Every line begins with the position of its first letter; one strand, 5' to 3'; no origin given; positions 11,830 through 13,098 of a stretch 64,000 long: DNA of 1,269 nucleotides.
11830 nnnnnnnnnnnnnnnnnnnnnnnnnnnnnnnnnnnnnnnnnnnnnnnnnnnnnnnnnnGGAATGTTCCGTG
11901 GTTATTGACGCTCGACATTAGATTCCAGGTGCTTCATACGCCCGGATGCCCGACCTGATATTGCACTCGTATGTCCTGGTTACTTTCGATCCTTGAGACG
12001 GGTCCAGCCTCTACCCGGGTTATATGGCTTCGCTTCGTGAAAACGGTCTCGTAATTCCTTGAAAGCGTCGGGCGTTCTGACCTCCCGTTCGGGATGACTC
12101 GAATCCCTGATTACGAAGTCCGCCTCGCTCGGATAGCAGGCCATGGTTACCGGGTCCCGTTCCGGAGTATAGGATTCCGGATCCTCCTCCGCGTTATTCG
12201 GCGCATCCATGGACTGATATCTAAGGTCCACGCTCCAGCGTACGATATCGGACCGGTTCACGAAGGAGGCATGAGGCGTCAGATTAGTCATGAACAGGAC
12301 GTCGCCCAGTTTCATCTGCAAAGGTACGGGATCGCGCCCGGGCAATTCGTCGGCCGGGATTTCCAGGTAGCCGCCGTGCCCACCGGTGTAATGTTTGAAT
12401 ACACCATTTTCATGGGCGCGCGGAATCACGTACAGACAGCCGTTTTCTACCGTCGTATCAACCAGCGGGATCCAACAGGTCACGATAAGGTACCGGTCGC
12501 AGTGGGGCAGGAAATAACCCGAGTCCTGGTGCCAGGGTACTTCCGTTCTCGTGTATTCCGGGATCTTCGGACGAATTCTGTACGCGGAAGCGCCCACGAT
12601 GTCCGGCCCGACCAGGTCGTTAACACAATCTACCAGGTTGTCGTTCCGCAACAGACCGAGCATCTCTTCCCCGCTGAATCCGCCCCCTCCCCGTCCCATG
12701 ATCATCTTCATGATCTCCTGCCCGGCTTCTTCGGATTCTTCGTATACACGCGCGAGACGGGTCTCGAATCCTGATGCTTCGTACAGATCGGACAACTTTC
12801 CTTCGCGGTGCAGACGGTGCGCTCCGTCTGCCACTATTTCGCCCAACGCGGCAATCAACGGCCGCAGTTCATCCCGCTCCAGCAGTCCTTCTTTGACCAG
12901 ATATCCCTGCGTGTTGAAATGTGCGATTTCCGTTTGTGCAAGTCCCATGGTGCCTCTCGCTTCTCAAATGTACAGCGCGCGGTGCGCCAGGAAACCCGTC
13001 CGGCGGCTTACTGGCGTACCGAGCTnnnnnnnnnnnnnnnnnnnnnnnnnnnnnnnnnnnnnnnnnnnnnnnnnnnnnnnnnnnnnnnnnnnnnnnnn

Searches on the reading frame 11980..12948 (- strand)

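Call 5: search_protein_families(library=pfam, proteins=[window:11980-12948:-], max_evalue=0.1)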
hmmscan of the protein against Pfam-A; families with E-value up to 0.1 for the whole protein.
window:11980-12948:- (322 aa): 1 family
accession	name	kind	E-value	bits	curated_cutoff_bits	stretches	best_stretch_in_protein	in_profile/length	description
PF05721.19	PhyH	-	2.5e-23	83.9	22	1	11-237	1-211/213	Phytanoyl-CoA dioxygenase (PhyH)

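Call 20: search_protein_families(library=ncbifam, proteins=[window:11980-12948:-], max_evalue=0.01)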
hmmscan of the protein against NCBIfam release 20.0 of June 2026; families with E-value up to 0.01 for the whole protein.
window:11980-12948:- (322 aa): 5 families
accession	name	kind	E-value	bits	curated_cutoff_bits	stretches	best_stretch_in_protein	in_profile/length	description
NF052437.1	MPhHdxlPhnYGIM8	equivalog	1.7e-11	44.1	500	1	155-254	129-223/260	methylphosphonate hydroxylase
TIGR04324.1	SpoChoClust_2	subfamily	1.6e-08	34.4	150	1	109-253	83-221/248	sporadic carbohydrate cluster 2OG-Fe(II) oxygenase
TIGR02408.1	ectoine_ThpD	equivalog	4.7e-08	32.7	336.5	0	3-45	17-59/277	ectoine hydroxylase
NF045813.1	DxPntBtaHylase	equivalog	3.5e-07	29.8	550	1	137-248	134-251/285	1-deoxypentalenic acid 11-beta-hydroxylase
TIGR01762.1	chlorin-enz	subfamily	0.00015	21.2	226.3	1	104-184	75-162/288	chlorinating enzyme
